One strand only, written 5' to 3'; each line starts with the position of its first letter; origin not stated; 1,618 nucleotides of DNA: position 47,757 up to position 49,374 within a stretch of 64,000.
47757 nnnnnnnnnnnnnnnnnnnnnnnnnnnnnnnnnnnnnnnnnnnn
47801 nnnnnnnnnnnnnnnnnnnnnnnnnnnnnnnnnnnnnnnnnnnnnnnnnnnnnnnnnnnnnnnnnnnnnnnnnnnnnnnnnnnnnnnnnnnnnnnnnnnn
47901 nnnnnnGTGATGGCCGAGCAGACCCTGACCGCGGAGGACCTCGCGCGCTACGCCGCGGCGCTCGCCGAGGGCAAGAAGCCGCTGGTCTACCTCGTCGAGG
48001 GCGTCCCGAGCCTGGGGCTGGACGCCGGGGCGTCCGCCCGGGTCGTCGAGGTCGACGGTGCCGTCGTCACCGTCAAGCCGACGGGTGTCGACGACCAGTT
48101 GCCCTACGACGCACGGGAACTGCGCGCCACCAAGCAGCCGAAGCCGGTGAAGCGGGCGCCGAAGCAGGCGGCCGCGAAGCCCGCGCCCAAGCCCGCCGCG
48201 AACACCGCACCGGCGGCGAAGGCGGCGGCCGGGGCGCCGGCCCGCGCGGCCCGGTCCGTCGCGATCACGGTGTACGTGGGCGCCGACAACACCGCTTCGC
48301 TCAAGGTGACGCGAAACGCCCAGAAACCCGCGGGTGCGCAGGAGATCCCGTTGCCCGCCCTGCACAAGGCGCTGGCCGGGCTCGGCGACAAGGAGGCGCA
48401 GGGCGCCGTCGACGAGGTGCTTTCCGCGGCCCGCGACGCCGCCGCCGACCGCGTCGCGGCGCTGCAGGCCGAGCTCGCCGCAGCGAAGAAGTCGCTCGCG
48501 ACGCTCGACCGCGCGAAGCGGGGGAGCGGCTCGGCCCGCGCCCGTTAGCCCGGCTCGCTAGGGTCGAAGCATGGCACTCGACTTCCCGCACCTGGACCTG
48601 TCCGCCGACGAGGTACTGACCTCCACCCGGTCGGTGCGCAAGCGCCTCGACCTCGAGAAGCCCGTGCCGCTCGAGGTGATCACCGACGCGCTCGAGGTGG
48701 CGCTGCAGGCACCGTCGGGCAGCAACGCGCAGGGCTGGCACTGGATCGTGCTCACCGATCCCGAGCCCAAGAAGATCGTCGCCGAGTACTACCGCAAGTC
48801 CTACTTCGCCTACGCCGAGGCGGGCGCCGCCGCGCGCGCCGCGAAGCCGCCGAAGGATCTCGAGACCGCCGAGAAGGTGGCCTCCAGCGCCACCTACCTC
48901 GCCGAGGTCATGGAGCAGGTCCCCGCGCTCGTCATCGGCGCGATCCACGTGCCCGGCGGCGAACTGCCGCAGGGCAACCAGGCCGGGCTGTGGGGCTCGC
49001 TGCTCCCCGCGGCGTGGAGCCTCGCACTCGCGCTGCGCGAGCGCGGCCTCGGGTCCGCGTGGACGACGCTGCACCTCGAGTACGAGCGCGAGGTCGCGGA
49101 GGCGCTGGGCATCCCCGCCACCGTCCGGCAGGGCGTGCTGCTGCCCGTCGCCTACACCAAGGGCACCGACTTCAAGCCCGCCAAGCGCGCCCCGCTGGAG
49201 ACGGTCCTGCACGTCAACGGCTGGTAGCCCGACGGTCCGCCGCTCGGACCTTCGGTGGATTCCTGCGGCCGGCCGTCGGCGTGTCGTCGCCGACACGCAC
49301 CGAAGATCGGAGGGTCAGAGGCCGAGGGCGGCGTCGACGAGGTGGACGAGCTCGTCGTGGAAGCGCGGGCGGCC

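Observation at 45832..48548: Ser/Thr kinase with a siderophore/B12-type periplasmic-binding-protein ectodomain, start-coupled to a small basic AKP-repeat protein, directly 3' of the ESX operon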

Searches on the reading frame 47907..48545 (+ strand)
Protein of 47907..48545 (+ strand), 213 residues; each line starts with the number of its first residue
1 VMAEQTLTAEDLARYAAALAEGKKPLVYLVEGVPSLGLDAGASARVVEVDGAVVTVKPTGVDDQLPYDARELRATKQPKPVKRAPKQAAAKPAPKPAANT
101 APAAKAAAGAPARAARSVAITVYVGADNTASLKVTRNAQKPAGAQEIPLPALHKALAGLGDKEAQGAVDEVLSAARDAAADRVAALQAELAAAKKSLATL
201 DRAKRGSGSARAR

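Call 3: search_protein_families(library=pfam, proteins=[window:47907-48545:+], max_evalue=0.1)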
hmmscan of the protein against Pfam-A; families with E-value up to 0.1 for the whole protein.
window:47907-48545:+ (213 aa): 3 families
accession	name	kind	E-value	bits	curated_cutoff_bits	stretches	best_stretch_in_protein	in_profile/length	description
PF01957.25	NfeD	-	0.024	15.3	29.1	1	38-58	37-57/57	NfeD-like C-terminal, partner-binding domain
PF16249.12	DUF4906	-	0.041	14.4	27.7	1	101-139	35-68/73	Domain of unknown function (DUF4906)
PF23284.2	KOW2_Spt5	-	0.044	14.1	28.9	1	44-73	17-48/50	Transcription elongation factor SPT5, second KOW domain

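Call 4: search_protein_families(library=ncbifam, proteins=[window:47907-48545:+], max_evalue=0.1)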
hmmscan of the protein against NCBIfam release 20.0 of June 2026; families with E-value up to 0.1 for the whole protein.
window:47907-48545:+ (213 aa): 0 families

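Call 14: find_homologous_proteins(query=window:47907-48545:+, max_evalue=0.001)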
Query window:47907-48545:+ (213 aa): 51 proteins with E <= 0.001 among 8000 candidates.
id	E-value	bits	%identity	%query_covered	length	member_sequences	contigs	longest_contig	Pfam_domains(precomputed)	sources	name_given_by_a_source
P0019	7.5e-117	406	100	100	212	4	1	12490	-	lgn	-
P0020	9.9e-101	353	90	100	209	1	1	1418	-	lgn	-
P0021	1.6e-100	353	87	100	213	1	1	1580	-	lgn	-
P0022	1.7e-99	349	87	100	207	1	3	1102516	-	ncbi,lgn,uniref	ncbi:DUF6319 family protein [Tsukamurella ocularis]|uniref:hypothetical protein n=1 Tax=Tsukamurella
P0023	1.7e-99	349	89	100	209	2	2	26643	-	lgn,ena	-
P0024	7.9e-99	347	89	100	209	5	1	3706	-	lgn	-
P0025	1.4e-98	346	88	100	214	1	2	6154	-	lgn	-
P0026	4.4e-98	345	89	100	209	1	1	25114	-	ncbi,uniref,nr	ncbi:hypothetical protein LB823_21540 [Tsukamurella sp. M9C]|uniref:hypothetical protein n=1 Tax=Tsu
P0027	9.4e-98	344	88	100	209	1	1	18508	-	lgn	-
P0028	1.5e-97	343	88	100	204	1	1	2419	-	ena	-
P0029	3.2e-96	339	84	100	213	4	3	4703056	-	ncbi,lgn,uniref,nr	ncbi:hypothetical protein [Tsukamurella paurometabola]|uniref:Translation initiation factor n=1 Tax=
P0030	2.2e-95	336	85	100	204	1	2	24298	-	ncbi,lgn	-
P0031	2.6e-94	333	81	100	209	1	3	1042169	-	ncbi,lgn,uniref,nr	ncbi:hypothetical protein [Tsukamurella ocularis]|uniref:hypothetical protein n=1 Tax=Tsukamurella o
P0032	2.6e-91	323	82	100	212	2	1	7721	-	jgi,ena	-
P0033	5.7e-89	315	78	100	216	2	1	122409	-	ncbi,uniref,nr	ncbi:hypothetical protein FK268_19635 [Tsukamurella sputi]|uniref:Translation initiation factor n=1 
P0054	2.8e-73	264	70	100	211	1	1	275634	PF19844.5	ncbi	ncbi:hypothetical protein GCM10027289_25930 [Tsukamurella serpentis]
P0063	4.7e-29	120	44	92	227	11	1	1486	PF19844.5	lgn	-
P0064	2.7e-27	114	36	95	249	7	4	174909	PF19844.5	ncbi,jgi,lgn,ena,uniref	ncbi:DUF6319 family protein [Rhodococcus yananensis]|uniref:DUF6319 family protein n=1 Tax=Rhodococc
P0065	6.5e-10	57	53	18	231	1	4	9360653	PF19844.5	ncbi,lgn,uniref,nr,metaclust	ncbi:DUF6319 family protein [Actinosynnema sp. NPDC047251]|uniref:Translation initiation factor n=1 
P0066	6.3e-9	54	30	92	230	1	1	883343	PF19844.5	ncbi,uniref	ncbi:DUF6319 family protein [Actinosynnema sp. NPDC050436]|uniref:DUF6319 family protein n=1 Tax=Act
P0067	6.5e-9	54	29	91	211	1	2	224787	PF19844.5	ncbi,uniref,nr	ncbi:hypothetical protein DMH04_35695 [Kibdelosporangium aridum]|uniref:Cell wall anchor protein n=1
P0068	1.3e-7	50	50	18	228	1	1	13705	PF19844.5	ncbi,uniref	ncbi:DUF6319 family protein [Actinosynnema sp. NPDC023587]|uniref:DUF6319 family protein n=1 Tax=Act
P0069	4.2e-4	39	29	92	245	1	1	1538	PF19844.5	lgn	-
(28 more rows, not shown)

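Call 15: find_encoding_contigs(protein=P0019, flank=10000, max_places=2)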
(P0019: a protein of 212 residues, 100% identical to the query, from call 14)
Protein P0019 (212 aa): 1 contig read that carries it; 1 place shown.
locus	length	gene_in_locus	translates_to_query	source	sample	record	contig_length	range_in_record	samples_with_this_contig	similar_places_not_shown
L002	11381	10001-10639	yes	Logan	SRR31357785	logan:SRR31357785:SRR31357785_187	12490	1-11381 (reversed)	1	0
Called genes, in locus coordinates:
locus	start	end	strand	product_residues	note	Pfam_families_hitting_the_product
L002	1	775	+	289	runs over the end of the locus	PF14011:ESX-1_EspG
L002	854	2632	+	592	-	-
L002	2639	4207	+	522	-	PF08817:YukD, PF19053:EccD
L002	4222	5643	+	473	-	PF00082:Peptidase_S8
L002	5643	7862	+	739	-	-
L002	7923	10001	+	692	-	PF00069:Pkinase, PF07714:PK_Tyr_Ser-Thr, PF01497:Peripla_BP_2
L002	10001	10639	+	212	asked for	-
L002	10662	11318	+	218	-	PF00881:Nitroreductase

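Call 16: find_encoding_contigs(protein=P0029, flank=10000, max_places=2)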
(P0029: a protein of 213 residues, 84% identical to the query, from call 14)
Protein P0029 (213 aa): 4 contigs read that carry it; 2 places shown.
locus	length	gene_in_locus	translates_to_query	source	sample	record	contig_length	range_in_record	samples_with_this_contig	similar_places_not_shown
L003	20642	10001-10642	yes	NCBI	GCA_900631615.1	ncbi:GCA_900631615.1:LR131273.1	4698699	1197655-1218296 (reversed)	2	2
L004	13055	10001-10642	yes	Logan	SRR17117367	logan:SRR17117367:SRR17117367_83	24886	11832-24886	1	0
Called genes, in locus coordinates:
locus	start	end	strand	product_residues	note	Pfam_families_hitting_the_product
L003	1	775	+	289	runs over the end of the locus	PF14011:ESX-1_EspG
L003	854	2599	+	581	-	-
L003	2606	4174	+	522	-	PF08817:YukD, PF19053:EccD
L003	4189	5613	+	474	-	PF00082:Peptidase_S8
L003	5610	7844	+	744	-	PF11203:EccE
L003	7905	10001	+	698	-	PF00069:Pkinase, PF07714:PK_Tyr_Ser-Thr, PF01497:Peripla_BP_2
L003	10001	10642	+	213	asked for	-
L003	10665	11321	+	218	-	PF00881:Nitroreductase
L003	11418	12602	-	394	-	PF00440:TetR_N, PF17932:TetR_C_24 (faint), PF00440:TetR_N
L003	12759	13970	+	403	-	PF00108:Thiolase_N, PF02803:Thiolase_C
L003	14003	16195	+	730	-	PF00378:ECH_1, PF16113:ECH_2, PF02737:3HCDH_N, PF00725:3HCDH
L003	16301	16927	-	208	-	PF03729:DUF308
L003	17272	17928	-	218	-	PF01590:GAF (weak), PF13185:GAF_2, PF03861:ANTAR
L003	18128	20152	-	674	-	PF05649:Peptidase_M13_N, PF01431:Peptidase_M13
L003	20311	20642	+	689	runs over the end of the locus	PF02129:Peptidase_S15, PF00326:Peptidase_S9 (faint), PF08530:PepX_C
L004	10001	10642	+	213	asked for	-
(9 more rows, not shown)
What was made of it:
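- Closest known: PknQ. Different: The syntenic T. paurometabola locus lies on a 4.7-Mb record (call 16).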

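Call 17: find_encoding_contigs(protein=P0064, flank=8000, max_places=3)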
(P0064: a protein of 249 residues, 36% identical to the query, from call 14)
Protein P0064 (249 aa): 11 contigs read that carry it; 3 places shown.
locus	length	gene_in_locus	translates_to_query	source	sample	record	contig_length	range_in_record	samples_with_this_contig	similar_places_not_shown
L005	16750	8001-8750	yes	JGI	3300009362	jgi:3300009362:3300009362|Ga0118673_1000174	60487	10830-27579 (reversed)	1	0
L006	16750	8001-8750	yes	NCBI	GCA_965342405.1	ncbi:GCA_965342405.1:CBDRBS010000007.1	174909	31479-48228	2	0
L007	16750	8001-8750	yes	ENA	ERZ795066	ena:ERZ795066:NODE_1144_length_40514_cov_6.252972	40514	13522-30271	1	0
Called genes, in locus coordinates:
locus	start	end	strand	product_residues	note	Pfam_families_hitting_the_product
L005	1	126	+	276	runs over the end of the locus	PF09339:HTH_IclR, PF01614:IclR_C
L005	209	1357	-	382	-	PF02771:Acyl-CoA_dh_N, PF02770:Acyl-CoA_dh_M, PF00441:Acyl-CoA_dh_1, PF08028:Acyl-CoA_dh_2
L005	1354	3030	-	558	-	PF00501:AMP-binding, PF13193:AMP-binding_C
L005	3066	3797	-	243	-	PF00106:adh_short, PF08659:KR, PF13561:adh_short_C2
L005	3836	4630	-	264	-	PF00378:ECH_1, PF16113:ECH_2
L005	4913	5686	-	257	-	PF23441:SDR, PF00106:adh_short, PF01370:Epimerase (faint), PF08659:KR, PF13561:adh_short_C2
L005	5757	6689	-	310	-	PF11583:AurF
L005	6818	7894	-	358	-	PF00211:Guanylate_cyc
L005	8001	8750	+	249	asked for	PF19844:DUF6319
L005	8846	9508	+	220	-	-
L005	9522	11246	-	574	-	PF00920:ILVD_EDD_N, PF24877:ILV_EDD_C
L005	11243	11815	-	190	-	PF11716:MDMPI_N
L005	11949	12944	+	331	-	PF00248:Aldo_ket_red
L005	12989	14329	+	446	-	PF07690:MFS_1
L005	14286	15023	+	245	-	PF04607:RelA_SpoT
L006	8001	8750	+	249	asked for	PF19844:DUF6319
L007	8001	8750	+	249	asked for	PF19844:DUF6319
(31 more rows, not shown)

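Call 18: find_encoding_contigs(protein=P0065, flank=8000, max_places=2)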
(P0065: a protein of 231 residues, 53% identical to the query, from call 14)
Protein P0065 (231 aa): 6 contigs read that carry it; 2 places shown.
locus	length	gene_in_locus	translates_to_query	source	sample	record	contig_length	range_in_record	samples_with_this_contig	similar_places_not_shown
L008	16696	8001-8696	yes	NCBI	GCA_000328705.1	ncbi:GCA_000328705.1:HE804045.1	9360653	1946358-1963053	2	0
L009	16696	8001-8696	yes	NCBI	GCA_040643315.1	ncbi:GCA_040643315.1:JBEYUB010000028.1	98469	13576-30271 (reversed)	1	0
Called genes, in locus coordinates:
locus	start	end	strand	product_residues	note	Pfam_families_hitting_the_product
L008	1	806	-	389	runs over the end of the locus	PF02771:Acyl-CoA_dh_N, PF02770:Acyl-CoA_dh_M, PF00441:Acyl-CoA_dh_1, PF08028:Acyl-CoA_dh_2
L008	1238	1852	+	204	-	PF00440:TetR_N, PF02909:TetR_C_1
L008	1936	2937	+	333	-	PF21686:LigD_Prim-Pol, PF01896:DNA_primase_S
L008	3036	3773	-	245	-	-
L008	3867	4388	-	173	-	-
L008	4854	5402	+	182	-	-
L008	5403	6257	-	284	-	-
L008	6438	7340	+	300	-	PF01636:APH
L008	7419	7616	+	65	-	-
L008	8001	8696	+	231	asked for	PF19844:DUF6319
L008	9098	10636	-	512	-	PF00561:Abhydrolase_1, PF08386:Abhydrolase_4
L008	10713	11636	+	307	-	PF00892:EamA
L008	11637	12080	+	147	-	PF08818:DUF1801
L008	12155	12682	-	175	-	-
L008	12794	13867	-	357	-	PF01068:DNA_ligase_A_M, PF04679:DNA_ligase_A_C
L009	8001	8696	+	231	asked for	PF19844:DUF6319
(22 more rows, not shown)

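Call 49: predict_structure(alignment_id=A3)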
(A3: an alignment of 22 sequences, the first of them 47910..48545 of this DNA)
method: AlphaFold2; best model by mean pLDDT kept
length: 212 residues; sequences in the alignment: 22
mean_pLDDT: 79.5   pTM: 0.38
mean pLDDT of the five models: 79.5, 77.0, 75.5, 74.1, 73.2
residues with pLDDT >= 90: 80; 70-90: 86; 50-70: 17; < 50: 29
segments of 3 or more residues with pLDDT < 50: 82-110
pLDDT, mean of each block of 10 residues (from residue 1): 80 95 94 87 95 94 94 76 47 42 44 70 79 80 81 82 78 84 95 96 80 58
secondary structure, 60 per line:
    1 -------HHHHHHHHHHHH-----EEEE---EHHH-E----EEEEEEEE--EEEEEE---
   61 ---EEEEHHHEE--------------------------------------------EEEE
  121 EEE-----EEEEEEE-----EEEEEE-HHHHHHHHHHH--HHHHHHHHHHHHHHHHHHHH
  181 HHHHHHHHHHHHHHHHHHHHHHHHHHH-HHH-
elements in order: H8-19 E25-28 E42-49 E52-57 E64-67 E117-123 E129-135 E141-146 H148-158 H161-207

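Call 52: fold_search(model_id=the predicted structure, library=pdb)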
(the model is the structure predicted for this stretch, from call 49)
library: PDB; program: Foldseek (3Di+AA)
matches with E <= 10: 751; with E <= 0.001: 0
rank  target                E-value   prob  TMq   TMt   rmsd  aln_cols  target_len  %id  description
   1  2e6z_MODEL_1_A        2.5e-02  1.00  0.21  0.69   2.0        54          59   28  Solution structure of the second KOW motif of human transcription elongation factor SPT5 (released 2007-07-10)
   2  2cud_MODEL_1_A        6.9e-02  0.99  0.22  0.51   4.4        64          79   14  Solution structure of the SH3 domain of the human SRC-like adopter protein (SLAP) (released 2005-11-26)
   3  9rtt_Z                7.4e-02  0.99  0.20  0.09   9.5        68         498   24  Activated Elongation Complex with IWS1 and ELOF1 (released 2025-09-03)
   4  6gmh_Z                9.2e-02  0.89  0.23  0.11  11.8       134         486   11  Structure of activated transcription complex Pol II-DSIF-PAF-SPT6 (released 2018-08-22)
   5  7pks_Z                1.0e-01  0.69  0.20  0.16  13.5       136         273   12  Structural basis of Integrator-mediated transcription regulation (released 2021-12-08)
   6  8i0p_K                1.1e-01  0.57  0.20  0.14  21.3       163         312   13  The cryo-EM structure of human pre-Bact complex (released 2024-07-31)
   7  9mlc_Z                1.2e-01  1.00  0.20  0.08   2.0        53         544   28  Pol II-DSIF-SPT6-PAF1c-TFIIS-IWS1-ELOF1-LEDGF-nucleosome activated elongation complex Composite map T (released 2026-01-21)
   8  7abi_7                1.2e-01  0.94  0.19  0.17  46.1        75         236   20  Human pre-Bact-2 spliceosome (released 2021-02-10)
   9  9fyx_Z                1.2e-01  0.51  0.19  0.09  16.2       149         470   11  Influenza A/H7N9 polymerase pre-cleavage cap-snatching complex (released 2025-07-16)
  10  5ohq                  1.2e-01  1.00  0.19  0.35   3.3        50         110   22  Crystal structure of the KOW6-KOW7 domain of human DSIF (released 2017-09-13)
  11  9g0a_Z                1.2e-01  0.77  0.21  0.10  15.0       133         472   10  Influenza A/H7N9 polymerase post-cleavage cap-snatching complex (released 2025-07-16)
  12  2ckk                  1.3e-01  0.69  0.19  0.33  17.6       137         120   14  High resolution crystal structure of the human kin17 C-terminal domain containing a kow motif (released 2006-10-04)
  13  7ycx_j                1.4e-01  1.00  0.20  0.09   1.8        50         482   18  The structure of INTAC-PEC complex (released 2023-03-15)
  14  9qeq_Z                1.5e-01  0.82  0.22  0.10  11.6       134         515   11  Structure of the transcribing Pol II-DSIF-SPT6-U1 snRNP complex (released 2025-07-09)
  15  8w8e_Z                1.5e-01  0.72  0.20  0.12  24.3       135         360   11  human co-transcriptional RNA capping enzyme RNGTT (released 2024-04-10)
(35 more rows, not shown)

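Call 76: search_protein_families(library=pfam, alignment_id=A3, max_evalue=0.01)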
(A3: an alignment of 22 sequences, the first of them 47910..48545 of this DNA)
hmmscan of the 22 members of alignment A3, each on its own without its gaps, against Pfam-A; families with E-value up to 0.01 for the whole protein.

A. member 1, window:47910-48545:+ (212 aa): 0 families

B. families by the number of members that match (of 22 scanned): 8 families
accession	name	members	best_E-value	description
PF19844.4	DUF6319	15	4.8e-19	Family of unknown function (DUF6319)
PF23284.2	KOW2_Spt5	6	0.00056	Transcription elongation factor SPT5, second KOW domain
PF01957.25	NfeD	4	0.0028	NfeD-like C-terminal, partner-binding domain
PF11740.13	KfrA_N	2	0.00089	Plasmid replication region DNA-binding N-term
PF11141.13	DUF2914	2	0.0073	Protein of unknown function (DUF2914)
PF06008.19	Laminin_I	1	0.0012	Laminin Domain I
PF16249.12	DUF4906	1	0.0038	Domain of unknown function (DUF4906)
PF25481.1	Nucleoprot-TPR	1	0.0083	Nucleoprotein TPR-like domain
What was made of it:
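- On DUF6319 (PF19844), downstream protein: The window protein itself scores below E 0.01 (calls 3, 76). It is nevertheless homologous (E 5e-29 and 3e-27) to proteins that carry PF19844, and 15 of the 22 aligned homologues match the model (calls 14, 76).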

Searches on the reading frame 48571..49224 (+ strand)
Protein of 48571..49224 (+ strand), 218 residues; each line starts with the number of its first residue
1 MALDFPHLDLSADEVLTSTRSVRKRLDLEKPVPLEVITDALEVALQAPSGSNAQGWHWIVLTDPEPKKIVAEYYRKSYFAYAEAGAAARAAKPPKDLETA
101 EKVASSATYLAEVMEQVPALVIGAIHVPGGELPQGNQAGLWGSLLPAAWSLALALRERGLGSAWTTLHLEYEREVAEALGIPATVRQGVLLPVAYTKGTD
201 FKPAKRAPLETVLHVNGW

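Call 3: search_protein_families(library=pfam, proteins=[window:48571-49224:+], max_evalue=0.1)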
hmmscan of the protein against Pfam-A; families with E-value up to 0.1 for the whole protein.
window:48571-49224:+ (218 aa): 2 families
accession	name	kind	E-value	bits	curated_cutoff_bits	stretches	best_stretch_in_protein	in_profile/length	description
PF00881.29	Nitroreductase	-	8.4e-20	72.1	23.5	1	17-193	2-165/167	Nitroreductase family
PF14512.11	TM1586_NiRdase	-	0.0046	17.1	27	0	36-61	159-184/215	Putative TM nitroreductase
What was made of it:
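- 48571..49227 (+): Nitroreductase-family gene 22 nt downstream of DUF6319, probably the third gene of the unit. Pfam PF00881, E 8e-20 (call 3).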

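Call 4: search_protein_families(library=ncbifam, proteins=[window:48571-49224:+], max_evalue=0.1)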
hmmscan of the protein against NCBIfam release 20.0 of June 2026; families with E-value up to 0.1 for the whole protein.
window:48571-49224:+ (218 aa): 7 families
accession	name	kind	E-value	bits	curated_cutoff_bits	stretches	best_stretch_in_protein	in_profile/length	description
TIGR02476.1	BluB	equivalog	5e-10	39.1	150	1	14-203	11-187/205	5,6-dimethylbenzimidazole synthase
NF008275.0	PRK11053.1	equivalog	9e-06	25.3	227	1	18-80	8-70/217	oxygen-insensitive NAD(P)H nitroreductase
NF009810.0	PRK13294.1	equivalog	1.9e-05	23.8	304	1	12-186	254-420/449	coenzyme F420-0:L-glutamate ligase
TIGR03553.1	F420_FbiB_CTERM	equivalog_domain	0.00016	21.5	249.55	1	15-185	2-164/194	F420 biosynthesis protein FbiB, C-terminal domain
NF047509.1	Rv3131_FMN_oxido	subfamily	0.0033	16.9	199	1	40-62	2-24/319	Acg family FMN-binding oxidoreductase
NF005901.0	PRK07877.1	equivalog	0.012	13.8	476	1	27-60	367-400/722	Rv1355c family protein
NF011424.0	PRK14851.1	subfamily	0.03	12.3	1170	1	31-58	322-349/679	hypothetical protein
